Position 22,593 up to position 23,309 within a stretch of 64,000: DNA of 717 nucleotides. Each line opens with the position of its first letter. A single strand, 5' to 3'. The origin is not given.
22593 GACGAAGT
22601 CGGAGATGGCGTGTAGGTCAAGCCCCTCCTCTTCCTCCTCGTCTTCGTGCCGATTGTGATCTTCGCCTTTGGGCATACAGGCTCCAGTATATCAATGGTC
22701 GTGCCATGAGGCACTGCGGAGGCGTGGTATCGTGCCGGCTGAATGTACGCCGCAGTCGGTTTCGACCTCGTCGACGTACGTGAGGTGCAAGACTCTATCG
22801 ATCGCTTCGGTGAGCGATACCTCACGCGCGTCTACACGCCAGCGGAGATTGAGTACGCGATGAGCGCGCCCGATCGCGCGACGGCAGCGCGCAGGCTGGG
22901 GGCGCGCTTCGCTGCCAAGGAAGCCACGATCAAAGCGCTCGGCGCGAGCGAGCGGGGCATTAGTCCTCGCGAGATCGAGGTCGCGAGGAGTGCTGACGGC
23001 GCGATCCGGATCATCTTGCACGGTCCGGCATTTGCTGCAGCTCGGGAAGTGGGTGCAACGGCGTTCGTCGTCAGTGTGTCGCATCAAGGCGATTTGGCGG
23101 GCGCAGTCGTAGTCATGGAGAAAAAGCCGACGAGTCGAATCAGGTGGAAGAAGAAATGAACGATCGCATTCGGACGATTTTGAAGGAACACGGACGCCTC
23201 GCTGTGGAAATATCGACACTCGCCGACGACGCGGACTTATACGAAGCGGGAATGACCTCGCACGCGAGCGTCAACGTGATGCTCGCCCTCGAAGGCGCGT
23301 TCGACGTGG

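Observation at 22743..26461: Aminoacyl-carrier-protein cassette with a truncated SerRS-like aa:CP ligase inside a polysaccharide locus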

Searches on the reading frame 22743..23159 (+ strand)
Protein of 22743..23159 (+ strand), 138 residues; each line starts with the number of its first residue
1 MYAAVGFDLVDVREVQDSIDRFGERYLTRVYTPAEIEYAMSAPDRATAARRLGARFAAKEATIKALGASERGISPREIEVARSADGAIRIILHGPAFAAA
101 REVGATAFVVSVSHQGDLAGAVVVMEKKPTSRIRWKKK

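Call 3: search_protein_families(library=pfam, proteins=[window:22743-23159:+], max_evalue=0.01)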
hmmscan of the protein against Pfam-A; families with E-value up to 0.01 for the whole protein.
window:22743-23159:+ (138 aa): 1 family
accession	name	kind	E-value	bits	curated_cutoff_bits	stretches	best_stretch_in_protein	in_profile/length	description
PF01648.25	ACPS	-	1.2e-15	58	25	1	4-101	1-97/111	4'-phosphopantetheinyl transferase superfamily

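Call 4: search_protein_families(library=ncbifam, proteins=[window:22743-23159:+], max_evalue=0.01)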
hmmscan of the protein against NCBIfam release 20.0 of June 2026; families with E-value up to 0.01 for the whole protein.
window:22743-23159:+ (138 aa): 12 families
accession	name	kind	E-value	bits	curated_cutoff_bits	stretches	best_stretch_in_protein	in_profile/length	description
NF011254.0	PRK14660.1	equivalog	1.3e-30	106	195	1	3-126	3-124/125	holo-[acyl-carrier-protein] synthase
NF011251.0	PRK14657.1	equivalog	1.7e-28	99.1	165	1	1-127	1-123/123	holo-[acyl-carrier-protein] synthase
NF000832.0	PRK00070.3-2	equivalog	1.9e-22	79.8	107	1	1-126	1-115/116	holo-ACP synthase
NF011250.0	PRK14656.1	equivalog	9.6e-21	74.2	175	1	2-127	2-125/126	holo-[acyl-carrier-protein] synthase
TIGR00556.1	pantethn_trn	domain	4.8e-20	72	45.35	1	3-127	3-127/128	phosphopantetheine--protein transferase domain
NF011253.0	PRK14659.1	equivalog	9.2e-20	71.5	156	1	1-127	1-121/123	holo-[acyl-carrier-protein] synthase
NF000831.0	PRK00070.3-1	equivalog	4.1e-18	65.5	124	1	4-127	5-129/130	holo-ACP synthase AcpS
TIGR00516.1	acpS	equivalog_domain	8.4e-17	61.6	59.8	1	4-127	4-122/125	holo-ACP synthase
NF011256.0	PRK14662.1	equivalog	9.7e-15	55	150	1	2-128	2-120/123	4'-phosphopantetheinyl transferase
NF011257.0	PRK14663.1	equivalog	8e-12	45.2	186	1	5-129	3-121/123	holo-[acyl-carrier-protein] synthase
NF011255.0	PRK14661.1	equivalog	5.5e-06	26.4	209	1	10-129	7-111/169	holo-[acyl-carrier-protein] synthase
NF006180.0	PRK08313.1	subfamily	0.0035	16.2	514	1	25-116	150-242/389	thiolase domain-containing protein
